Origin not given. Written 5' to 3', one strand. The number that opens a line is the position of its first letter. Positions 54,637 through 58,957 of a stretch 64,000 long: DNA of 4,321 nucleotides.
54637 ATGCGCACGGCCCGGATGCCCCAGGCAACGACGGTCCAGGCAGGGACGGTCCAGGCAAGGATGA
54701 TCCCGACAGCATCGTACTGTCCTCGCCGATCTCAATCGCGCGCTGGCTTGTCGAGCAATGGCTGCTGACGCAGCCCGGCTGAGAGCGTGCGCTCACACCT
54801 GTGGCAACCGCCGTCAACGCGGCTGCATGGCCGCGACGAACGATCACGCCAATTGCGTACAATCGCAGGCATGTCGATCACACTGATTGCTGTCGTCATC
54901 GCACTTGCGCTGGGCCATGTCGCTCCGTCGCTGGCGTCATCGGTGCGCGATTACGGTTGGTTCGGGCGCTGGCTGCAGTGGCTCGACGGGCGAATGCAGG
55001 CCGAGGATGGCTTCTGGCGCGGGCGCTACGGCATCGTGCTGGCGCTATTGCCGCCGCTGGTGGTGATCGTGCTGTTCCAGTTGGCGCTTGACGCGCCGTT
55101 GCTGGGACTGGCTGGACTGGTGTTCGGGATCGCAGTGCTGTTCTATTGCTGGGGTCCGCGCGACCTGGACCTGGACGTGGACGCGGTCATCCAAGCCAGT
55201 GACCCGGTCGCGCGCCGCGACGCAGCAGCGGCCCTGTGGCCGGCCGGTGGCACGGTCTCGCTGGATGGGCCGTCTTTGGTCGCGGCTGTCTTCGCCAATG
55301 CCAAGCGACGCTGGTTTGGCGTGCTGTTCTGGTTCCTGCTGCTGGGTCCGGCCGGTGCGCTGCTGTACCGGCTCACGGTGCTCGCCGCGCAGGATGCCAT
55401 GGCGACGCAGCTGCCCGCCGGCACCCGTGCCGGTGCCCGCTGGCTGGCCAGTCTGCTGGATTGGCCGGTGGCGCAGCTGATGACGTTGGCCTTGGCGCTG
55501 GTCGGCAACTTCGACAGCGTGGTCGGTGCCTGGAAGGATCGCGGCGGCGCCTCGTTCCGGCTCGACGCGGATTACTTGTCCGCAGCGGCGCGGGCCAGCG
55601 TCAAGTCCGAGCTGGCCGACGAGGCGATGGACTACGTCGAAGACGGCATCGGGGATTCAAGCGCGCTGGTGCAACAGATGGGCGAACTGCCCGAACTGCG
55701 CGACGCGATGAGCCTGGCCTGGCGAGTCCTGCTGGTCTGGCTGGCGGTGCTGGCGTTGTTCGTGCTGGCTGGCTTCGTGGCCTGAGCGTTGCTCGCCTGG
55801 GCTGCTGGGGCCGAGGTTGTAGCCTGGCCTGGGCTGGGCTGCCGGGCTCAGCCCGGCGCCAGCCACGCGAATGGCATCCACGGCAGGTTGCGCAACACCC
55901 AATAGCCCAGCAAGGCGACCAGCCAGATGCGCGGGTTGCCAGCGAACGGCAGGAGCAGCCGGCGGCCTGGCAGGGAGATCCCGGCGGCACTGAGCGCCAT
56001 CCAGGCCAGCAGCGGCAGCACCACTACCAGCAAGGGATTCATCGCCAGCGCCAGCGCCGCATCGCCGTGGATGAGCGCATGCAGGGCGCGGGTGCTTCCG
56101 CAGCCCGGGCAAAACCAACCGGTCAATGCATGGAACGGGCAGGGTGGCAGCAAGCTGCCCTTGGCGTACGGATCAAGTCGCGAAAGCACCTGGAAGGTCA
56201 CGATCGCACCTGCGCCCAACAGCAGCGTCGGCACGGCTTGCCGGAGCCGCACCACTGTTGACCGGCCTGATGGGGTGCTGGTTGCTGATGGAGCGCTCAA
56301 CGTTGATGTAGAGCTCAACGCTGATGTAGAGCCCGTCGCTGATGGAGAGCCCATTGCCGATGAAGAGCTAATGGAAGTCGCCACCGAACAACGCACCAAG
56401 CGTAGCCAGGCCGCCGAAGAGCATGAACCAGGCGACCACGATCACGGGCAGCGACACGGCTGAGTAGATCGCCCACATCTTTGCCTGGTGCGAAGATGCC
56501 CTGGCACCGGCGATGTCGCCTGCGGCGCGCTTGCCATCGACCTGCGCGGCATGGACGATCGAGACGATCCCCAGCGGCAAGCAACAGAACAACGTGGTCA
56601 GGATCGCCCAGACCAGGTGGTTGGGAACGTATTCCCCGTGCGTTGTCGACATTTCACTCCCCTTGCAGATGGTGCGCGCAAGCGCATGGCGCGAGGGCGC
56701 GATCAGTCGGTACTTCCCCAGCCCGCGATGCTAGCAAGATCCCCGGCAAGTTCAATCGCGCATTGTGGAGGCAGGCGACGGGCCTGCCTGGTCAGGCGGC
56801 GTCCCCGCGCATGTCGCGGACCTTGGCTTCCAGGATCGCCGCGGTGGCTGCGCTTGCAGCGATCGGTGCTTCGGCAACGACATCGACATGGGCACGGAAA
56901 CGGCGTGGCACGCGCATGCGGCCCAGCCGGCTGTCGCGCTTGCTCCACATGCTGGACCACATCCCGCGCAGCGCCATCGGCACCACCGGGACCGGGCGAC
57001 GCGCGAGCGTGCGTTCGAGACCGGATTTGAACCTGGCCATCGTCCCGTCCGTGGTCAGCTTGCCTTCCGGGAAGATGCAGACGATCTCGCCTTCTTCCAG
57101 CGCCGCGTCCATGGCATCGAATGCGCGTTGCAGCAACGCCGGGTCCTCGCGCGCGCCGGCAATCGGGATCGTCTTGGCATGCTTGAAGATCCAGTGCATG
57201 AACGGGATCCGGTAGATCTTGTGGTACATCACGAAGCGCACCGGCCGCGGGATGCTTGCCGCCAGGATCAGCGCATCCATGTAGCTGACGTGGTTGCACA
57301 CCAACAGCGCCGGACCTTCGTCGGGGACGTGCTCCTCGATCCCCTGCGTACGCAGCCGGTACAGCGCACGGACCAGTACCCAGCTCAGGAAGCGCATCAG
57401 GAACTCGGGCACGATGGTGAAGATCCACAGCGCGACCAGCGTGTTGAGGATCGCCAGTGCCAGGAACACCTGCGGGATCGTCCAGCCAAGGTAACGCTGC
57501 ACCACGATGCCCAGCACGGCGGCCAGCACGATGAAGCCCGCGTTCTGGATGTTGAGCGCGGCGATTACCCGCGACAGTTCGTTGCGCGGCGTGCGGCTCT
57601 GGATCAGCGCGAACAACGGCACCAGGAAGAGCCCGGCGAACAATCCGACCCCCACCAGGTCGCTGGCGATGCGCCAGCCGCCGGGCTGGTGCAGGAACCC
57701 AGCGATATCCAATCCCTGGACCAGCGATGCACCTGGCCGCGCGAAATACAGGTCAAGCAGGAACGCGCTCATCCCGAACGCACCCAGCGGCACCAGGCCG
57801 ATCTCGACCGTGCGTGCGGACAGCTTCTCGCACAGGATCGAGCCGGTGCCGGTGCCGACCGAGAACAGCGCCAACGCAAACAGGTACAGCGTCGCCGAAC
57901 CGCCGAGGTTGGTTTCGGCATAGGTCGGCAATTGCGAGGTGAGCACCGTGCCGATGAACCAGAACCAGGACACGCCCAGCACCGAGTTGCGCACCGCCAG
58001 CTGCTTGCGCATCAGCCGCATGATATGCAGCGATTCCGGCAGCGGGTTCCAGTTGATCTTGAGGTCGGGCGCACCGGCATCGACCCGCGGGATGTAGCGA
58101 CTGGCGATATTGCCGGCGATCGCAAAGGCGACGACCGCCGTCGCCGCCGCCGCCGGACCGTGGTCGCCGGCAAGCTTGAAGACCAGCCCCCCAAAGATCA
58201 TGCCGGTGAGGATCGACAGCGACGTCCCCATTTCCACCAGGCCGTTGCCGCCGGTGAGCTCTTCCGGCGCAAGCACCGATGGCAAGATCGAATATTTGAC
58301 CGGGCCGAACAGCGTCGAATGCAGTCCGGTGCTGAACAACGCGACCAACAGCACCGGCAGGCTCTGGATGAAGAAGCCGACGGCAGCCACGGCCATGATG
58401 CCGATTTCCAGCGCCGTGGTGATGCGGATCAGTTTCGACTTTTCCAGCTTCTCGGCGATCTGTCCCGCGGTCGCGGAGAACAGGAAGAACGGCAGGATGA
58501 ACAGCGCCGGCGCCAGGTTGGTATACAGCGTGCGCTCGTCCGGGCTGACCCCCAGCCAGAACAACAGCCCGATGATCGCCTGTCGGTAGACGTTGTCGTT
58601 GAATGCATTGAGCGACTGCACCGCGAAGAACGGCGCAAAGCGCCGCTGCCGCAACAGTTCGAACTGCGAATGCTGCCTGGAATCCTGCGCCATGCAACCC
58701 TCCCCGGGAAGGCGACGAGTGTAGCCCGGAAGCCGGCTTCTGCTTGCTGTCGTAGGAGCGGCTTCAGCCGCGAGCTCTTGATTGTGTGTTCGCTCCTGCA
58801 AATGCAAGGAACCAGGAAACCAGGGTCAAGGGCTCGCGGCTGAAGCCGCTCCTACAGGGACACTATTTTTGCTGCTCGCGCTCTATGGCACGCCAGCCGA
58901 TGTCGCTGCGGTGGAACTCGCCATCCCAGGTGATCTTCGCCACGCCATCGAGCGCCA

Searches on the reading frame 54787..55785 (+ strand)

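Call 67: search_protein_families(library=pfam, proteins=[window:54787-55785:+], max_evalue=0.001)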
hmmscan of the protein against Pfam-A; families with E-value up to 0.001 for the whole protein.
window:54787-55785:+ (332 aa): 1 family
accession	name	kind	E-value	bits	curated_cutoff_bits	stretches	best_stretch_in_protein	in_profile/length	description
PF03186.18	CobD_Cbib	-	4.6e-07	29.9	34.4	1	37-208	2-180/282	CobD/Cbib protein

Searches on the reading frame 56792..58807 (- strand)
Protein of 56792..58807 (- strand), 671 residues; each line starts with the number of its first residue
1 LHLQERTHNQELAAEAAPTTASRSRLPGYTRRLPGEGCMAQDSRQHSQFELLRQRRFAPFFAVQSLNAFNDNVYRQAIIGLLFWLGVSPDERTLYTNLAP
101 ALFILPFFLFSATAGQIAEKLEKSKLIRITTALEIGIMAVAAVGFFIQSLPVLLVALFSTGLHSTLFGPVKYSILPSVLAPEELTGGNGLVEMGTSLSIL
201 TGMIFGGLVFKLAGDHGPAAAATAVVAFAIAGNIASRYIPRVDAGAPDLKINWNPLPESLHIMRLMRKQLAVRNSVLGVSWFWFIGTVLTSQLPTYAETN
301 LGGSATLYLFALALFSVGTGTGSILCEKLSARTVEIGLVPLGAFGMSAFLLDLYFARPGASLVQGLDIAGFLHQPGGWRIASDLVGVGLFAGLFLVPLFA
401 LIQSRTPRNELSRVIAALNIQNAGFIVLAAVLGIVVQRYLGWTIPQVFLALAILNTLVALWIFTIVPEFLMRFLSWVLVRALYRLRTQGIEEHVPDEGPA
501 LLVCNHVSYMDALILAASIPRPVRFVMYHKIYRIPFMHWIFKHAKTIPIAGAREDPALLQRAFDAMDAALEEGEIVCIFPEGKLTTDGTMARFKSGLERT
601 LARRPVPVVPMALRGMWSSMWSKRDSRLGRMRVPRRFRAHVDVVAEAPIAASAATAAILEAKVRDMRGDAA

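Call 40: search_protein_families(library=pfam, proteins=[window:56792-58807:-], max_evalue=0.001)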
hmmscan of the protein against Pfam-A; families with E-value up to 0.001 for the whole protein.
window:56792-58807:- (671 aa): 3 families
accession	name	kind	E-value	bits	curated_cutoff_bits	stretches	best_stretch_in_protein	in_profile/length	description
PF01553.26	Acyltransferase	-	7.4e-26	91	23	1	491-613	7-131/132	Acyltransferase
PF07690.21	MFS_1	-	2.2e-19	70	33.4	1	62-385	3-323/347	Major Facilitator Superfamily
PF05977.19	MFS_3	-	5e-08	32.3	27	1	103-366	54-314/524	Transmembrane secretion effector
